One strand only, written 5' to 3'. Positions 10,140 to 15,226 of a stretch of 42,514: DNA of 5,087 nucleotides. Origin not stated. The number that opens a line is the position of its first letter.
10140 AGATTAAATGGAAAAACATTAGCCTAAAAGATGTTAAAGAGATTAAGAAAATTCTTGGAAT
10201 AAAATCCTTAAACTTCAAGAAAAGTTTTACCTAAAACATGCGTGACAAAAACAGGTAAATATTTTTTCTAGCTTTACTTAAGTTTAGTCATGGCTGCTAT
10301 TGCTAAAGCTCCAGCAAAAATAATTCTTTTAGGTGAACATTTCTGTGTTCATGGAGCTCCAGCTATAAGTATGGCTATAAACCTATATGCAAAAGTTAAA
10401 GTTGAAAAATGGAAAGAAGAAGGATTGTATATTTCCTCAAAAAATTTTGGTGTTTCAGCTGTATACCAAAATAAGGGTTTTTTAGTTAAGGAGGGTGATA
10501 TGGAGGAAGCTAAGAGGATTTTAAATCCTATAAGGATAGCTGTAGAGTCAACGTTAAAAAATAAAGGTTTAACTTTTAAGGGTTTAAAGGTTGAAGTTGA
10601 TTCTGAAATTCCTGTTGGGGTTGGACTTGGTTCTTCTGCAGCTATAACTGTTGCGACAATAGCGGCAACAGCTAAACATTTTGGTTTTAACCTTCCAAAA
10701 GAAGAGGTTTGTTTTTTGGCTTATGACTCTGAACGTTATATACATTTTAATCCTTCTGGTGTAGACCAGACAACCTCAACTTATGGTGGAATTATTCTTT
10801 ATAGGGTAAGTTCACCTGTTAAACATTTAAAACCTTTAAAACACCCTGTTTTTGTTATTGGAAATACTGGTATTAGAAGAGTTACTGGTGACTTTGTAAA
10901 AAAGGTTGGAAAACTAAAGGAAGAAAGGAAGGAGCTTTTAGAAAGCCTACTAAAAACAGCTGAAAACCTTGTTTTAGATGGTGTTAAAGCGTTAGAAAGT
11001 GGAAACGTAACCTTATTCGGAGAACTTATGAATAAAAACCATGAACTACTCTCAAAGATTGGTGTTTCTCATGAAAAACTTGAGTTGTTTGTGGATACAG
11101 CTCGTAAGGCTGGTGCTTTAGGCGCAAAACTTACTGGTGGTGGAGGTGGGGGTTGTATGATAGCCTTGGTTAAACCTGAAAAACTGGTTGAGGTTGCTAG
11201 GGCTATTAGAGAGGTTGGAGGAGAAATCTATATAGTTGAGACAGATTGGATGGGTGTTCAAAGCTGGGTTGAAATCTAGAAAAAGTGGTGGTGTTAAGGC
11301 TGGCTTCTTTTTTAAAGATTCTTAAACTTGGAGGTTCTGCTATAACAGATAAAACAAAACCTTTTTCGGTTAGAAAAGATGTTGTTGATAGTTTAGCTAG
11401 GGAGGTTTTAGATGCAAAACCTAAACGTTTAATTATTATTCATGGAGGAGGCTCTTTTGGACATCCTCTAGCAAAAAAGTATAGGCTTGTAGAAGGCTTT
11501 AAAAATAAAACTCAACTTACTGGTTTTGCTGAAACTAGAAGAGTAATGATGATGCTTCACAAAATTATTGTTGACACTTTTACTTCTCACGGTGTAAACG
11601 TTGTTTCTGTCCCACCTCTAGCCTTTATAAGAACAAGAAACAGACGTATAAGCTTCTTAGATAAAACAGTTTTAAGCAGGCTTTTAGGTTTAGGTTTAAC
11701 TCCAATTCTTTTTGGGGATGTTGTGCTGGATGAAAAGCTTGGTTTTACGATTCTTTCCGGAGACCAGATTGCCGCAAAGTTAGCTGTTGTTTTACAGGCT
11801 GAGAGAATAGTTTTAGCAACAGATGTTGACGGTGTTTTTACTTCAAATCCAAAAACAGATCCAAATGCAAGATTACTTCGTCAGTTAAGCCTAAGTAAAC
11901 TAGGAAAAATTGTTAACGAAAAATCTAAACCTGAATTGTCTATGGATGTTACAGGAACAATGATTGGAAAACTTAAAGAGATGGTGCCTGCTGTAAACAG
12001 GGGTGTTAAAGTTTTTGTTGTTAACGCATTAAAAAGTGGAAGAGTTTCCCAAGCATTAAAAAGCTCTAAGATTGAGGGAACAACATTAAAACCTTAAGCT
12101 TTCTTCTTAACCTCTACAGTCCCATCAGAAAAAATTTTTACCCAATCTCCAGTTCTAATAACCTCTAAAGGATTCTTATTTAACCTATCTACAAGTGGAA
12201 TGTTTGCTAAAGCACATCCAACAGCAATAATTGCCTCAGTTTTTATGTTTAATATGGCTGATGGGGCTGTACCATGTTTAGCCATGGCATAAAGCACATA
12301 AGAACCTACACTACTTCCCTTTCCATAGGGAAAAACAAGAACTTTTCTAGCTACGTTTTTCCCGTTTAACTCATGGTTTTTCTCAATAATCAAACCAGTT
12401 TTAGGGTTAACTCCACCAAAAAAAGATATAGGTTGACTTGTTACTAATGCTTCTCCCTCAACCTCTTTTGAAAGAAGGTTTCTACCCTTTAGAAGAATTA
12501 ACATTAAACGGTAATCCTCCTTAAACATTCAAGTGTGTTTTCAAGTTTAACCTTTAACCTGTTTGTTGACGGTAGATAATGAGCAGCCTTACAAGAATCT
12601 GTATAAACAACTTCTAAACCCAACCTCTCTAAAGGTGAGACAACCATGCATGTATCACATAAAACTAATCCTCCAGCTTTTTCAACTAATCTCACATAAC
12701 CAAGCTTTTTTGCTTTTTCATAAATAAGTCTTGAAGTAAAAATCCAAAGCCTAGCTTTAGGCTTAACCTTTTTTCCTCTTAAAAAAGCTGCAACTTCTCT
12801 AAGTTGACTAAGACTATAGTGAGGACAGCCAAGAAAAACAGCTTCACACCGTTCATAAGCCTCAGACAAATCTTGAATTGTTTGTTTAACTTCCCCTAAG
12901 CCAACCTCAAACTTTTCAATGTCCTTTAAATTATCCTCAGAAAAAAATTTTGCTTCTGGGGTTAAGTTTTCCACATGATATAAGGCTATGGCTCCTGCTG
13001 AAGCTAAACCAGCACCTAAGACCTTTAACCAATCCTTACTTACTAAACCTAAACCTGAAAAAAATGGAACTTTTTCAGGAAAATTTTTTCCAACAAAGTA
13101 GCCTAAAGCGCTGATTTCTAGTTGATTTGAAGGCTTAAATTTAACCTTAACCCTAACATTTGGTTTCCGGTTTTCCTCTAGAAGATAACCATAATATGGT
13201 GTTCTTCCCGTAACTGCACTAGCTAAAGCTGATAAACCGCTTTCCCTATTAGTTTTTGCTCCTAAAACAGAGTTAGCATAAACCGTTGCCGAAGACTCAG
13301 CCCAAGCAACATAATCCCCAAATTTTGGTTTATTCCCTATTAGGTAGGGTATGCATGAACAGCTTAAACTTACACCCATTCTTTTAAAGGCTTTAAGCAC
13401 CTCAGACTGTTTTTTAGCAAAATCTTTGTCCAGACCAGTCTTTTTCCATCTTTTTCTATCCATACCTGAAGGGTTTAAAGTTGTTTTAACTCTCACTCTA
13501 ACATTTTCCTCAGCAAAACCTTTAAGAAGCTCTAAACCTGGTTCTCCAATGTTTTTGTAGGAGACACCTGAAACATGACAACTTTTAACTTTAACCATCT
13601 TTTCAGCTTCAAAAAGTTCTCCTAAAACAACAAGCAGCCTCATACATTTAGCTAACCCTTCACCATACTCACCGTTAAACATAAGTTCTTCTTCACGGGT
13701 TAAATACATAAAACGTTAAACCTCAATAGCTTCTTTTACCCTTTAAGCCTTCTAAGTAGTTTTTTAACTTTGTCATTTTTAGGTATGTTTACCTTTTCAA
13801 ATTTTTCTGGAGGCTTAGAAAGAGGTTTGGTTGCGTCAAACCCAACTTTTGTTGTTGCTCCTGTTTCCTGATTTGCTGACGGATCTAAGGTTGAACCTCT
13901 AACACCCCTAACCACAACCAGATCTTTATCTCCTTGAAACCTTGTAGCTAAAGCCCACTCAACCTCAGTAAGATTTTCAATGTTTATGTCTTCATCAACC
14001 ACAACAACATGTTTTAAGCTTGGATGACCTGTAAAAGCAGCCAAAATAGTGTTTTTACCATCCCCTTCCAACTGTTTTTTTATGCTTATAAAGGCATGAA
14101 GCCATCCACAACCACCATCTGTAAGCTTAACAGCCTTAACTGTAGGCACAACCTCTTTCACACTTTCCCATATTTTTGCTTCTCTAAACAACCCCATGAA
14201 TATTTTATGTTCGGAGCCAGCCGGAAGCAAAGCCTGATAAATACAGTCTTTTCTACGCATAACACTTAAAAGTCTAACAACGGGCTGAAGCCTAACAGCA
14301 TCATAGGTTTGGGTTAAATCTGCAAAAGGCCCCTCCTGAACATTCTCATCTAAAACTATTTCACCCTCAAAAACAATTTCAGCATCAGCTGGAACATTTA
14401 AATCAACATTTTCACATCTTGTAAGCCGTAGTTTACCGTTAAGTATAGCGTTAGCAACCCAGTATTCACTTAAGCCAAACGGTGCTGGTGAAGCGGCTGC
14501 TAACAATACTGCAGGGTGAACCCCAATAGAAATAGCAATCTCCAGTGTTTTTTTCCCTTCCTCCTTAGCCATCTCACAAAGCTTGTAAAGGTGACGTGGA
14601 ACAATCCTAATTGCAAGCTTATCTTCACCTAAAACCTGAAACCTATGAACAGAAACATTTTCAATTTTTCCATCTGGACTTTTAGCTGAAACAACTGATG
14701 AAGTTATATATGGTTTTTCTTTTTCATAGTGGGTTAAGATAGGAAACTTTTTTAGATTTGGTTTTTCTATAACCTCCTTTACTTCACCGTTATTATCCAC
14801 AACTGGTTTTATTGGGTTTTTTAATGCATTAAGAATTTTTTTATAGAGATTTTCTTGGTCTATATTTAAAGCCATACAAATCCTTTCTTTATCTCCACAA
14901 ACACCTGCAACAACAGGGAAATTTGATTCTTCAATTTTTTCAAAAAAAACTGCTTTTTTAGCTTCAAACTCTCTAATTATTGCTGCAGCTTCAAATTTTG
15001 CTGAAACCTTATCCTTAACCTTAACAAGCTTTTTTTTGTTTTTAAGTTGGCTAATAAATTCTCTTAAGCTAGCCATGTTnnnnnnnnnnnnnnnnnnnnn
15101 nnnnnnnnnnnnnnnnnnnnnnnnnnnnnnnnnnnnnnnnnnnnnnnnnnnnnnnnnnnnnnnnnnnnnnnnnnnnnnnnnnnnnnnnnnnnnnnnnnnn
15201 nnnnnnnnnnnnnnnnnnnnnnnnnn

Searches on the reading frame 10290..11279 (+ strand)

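Call 14: search_protein_families(library=pfam, max_evalue=0.00001, proteins=[window:10290-11279:+])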
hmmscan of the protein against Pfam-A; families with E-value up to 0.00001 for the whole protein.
window:10290-11279:+ (329 aa): 2 families
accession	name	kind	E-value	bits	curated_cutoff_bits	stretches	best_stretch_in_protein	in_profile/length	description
PF00288.32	GHMP_kinases_N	-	5.7e-20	71.8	22.3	1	84-167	6-87/87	GHMP kinases N terminal domain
PF08544.19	GHMP_kinases_C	-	1.4e-15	57.9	21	1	233-310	3-83/85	GHMP kinases C terminal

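Call 71: search_protein_families(library=ncbifam, max_evalue=1e-30, proteins=[window:10290-11279:+])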
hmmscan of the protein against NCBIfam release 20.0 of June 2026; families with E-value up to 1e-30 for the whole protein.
window:10290-11279:+ (329 aa): 3 families
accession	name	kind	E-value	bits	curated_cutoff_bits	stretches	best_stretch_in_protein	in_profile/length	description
TIGR00549.1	mevalon_kin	equivalog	4.9e-78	262.4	163.05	1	7-293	1-276/276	mevalonate kinase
NF003036.0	PRK03926.1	equivalog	1.6e-75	254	403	1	4-323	3-296/302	mevalonate kinase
NF003006.0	PRK03817.1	equivalog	2.5e-35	122.1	443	0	190-318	212-337/352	galactokinase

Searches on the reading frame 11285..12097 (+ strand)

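Call 14: search_protein_families(library=pfam, max_evalue=0.00001, proteins=[window:11285-12097:+])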
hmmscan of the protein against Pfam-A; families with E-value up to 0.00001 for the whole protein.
window:11285-12097:+ (270 aa): 1 family
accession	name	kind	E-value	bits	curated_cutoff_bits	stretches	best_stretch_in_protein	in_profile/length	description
PF00696.33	AA_kinase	-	1e-44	153.5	24.9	1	11-247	3-234/234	Amino acid kinase family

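Call 71: search_protein_families(library=ncbifam, max_evalue=1e-30, proteins=[window:11285-12097:+])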
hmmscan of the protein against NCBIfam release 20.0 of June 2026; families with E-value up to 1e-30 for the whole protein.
window:11285-12097:+ (270 aa): 1 family
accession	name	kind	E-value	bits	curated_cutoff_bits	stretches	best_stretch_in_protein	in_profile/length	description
NF040647.1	IPPK_Arch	equivalog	1.8e-74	250.2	120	1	12-267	2-258/259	isopentenyl phosphate kinase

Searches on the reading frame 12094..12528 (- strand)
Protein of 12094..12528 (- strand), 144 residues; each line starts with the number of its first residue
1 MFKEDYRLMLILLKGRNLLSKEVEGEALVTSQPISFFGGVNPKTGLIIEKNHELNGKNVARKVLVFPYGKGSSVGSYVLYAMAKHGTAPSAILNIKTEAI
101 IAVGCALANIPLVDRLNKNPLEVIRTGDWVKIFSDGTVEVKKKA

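Call 14: search_protein_families(library=pfam, max_evalue=0.00001, proteins=[window:12094-12528:-])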
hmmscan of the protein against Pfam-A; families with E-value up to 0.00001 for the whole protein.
window:12094-12528:- (144 aa): 1 family
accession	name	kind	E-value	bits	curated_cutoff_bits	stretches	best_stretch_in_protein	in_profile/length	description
PF01989.23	AcnX_swivel_put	-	3.5e-33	113.7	27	1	34-113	1-80/80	Aconitase X swivel domain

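Call 71: search_protein_families(library=ncbifam, max_evalue=1e-30, proteins=[window:12094-12528:-])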
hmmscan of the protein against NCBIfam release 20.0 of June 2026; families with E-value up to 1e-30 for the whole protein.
window:12094-12528:- (144 aa): 1 family
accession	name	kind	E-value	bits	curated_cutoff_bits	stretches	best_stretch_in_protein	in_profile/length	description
NF003046.0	PRK03955.1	equivalog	9e-46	155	163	1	12-142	3-131/132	DUF126 domain-containing protein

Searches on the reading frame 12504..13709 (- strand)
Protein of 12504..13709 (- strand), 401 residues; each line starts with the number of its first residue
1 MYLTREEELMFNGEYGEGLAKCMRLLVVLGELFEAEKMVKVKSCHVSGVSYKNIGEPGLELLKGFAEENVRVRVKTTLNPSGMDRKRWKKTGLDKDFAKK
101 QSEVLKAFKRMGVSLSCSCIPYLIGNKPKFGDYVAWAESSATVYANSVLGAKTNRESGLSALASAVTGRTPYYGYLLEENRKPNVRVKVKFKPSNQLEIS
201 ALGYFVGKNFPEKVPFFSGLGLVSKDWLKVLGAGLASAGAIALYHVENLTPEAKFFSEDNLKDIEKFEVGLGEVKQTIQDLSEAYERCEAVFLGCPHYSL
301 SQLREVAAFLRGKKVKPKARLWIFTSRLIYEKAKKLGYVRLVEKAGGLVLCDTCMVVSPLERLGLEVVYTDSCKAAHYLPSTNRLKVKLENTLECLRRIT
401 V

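Call 14: search_protein_families(library=pfam, max_evalue=0.00001, proteins=[window:12504-13709:-])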
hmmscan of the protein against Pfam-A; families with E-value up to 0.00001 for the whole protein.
window:12504-13709:- (401 aa): 1 family
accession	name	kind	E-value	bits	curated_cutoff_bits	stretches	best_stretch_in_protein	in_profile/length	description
PF04412.18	AcnX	-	7.7e-152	506.1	31.5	1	1-396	1-399/400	Aconitase X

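Call 71: search_protein_families(library=ncbifam, max_evalue=1e-30, proteins=[window:12504-13709:-])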
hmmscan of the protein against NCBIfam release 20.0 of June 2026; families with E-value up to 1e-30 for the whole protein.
window:12504-13709:- (401 aa): 1 family
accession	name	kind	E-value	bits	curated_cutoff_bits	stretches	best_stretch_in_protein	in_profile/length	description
NF051439.1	C3LHypDHLhpIPSEAE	equivalog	9.2e-79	265.3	700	1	3-397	146-541/555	cis-3-hydroxy-L-proline dehydratase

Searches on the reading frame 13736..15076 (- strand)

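Call 14: search_protein_families(library=pfam, max_evalue=0.00001, proteins=[window:13736-15076:-])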
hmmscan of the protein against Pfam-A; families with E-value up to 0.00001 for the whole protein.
window:13736-15076:- (446 aa): 3 families
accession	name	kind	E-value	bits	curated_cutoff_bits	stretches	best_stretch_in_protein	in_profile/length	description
PF01977.22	UbiD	-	1e-58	198.4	23.3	1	93-286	4-204/206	3-octaprenyl-4-hydroxybenzoate carboxy-lyase Rift-related domain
PF20696.2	UbiD_C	-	3.4e-37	127.7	24.2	1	292-415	2-127/127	3-octaprenyl-4-hydroxybenzoate carboxy-lyase C-terminal domain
PF20695.2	UbiD_N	-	1.1e-18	67.5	24.3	1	8-85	1-78/78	3-octaprenyl-4-hydroxybenzoate carboxy-lyase N-terminal domain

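Call 71: search_protein_families(library=ncbifam, max_evalue=1e-30, proteins=[window:13736-15076:-])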
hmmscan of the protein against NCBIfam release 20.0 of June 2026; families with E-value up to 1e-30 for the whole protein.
window:13736-15076:- (446 aa): 4 families
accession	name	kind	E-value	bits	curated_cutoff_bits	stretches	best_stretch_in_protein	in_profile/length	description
TIGR00148.1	TIGR00148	subfamily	3.6e-122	408.2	244.85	1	4-418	1-438/438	UbiD family decarboxylase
NF041204.1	VdcC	exception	2.1e-80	270.4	650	1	2-443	2-463/467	non-oxidative hydroxyarylic acid decarboxylases subunit C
TIGR03701.1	mena_SCO4490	equivalog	4.9e-60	203.5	495.9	1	90-403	109-427/433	menaquinone biosynthesis decarboxylase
NF008175.0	PRK10922.1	equivalog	1.1e-45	156.1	788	1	104-419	138-459/497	4-hydroxy-3-polyprenylbenzoate decarboxylase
